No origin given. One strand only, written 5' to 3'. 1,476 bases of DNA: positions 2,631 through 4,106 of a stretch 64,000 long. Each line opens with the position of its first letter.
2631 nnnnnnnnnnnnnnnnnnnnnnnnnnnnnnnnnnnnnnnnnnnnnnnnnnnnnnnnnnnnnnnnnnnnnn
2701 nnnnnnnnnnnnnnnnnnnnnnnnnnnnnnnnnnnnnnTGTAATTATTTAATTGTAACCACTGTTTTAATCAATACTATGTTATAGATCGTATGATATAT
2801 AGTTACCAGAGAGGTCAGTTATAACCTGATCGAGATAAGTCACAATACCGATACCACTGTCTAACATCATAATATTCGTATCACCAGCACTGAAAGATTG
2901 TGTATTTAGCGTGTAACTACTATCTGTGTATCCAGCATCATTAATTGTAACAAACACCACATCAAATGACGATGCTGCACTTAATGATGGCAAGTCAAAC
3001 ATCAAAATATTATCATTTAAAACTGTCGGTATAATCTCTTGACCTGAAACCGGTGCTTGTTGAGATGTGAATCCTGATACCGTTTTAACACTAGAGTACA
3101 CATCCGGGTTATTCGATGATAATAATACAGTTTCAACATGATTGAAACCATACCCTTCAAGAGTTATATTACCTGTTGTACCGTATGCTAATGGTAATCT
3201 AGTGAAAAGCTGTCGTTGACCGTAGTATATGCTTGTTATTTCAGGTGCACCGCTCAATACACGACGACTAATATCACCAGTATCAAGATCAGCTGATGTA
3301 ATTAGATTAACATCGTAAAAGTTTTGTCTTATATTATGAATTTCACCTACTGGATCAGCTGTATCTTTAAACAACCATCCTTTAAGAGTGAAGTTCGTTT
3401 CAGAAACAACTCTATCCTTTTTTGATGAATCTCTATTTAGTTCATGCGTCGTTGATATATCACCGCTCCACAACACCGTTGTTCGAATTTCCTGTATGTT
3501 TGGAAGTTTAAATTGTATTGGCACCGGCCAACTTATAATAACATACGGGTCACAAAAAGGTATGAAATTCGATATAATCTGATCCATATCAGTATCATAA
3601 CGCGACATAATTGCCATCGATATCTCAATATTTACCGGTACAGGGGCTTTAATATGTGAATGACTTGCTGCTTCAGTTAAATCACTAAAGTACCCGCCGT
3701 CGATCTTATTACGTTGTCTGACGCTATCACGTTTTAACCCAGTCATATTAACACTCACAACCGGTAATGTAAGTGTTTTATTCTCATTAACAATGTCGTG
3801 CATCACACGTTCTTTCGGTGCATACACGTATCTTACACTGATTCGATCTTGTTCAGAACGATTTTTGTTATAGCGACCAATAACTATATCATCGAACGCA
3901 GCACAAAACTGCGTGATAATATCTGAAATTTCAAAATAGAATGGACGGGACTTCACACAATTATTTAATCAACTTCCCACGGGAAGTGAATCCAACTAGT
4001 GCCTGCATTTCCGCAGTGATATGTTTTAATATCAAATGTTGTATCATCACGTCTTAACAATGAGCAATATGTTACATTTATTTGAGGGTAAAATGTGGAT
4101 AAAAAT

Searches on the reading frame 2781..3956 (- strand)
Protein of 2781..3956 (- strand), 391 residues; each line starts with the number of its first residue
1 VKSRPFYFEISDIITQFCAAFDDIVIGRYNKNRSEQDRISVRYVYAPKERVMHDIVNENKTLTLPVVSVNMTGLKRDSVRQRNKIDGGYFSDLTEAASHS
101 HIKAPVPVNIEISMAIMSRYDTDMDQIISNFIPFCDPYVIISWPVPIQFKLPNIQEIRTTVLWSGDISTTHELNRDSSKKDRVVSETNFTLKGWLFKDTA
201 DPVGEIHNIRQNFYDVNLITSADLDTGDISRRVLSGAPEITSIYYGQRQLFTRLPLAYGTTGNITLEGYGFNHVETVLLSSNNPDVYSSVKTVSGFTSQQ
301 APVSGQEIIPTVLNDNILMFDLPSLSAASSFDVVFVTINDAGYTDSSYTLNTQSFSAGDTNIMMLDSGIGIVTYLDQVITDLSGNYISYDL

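Call 11: search_protein_families(library=phrogs, proteins=[window:2781-3956:-], max_evalue=0.00001)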
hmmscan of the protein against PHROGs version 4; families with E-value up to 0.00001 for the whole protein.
window:2781-3956:- (391 aa): 1 family
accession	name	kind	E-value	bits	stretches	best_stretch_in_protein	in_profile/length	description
phrog_227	-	tail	2.3e-19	70.8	1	6-215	6-216/278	tail sheath stabilizer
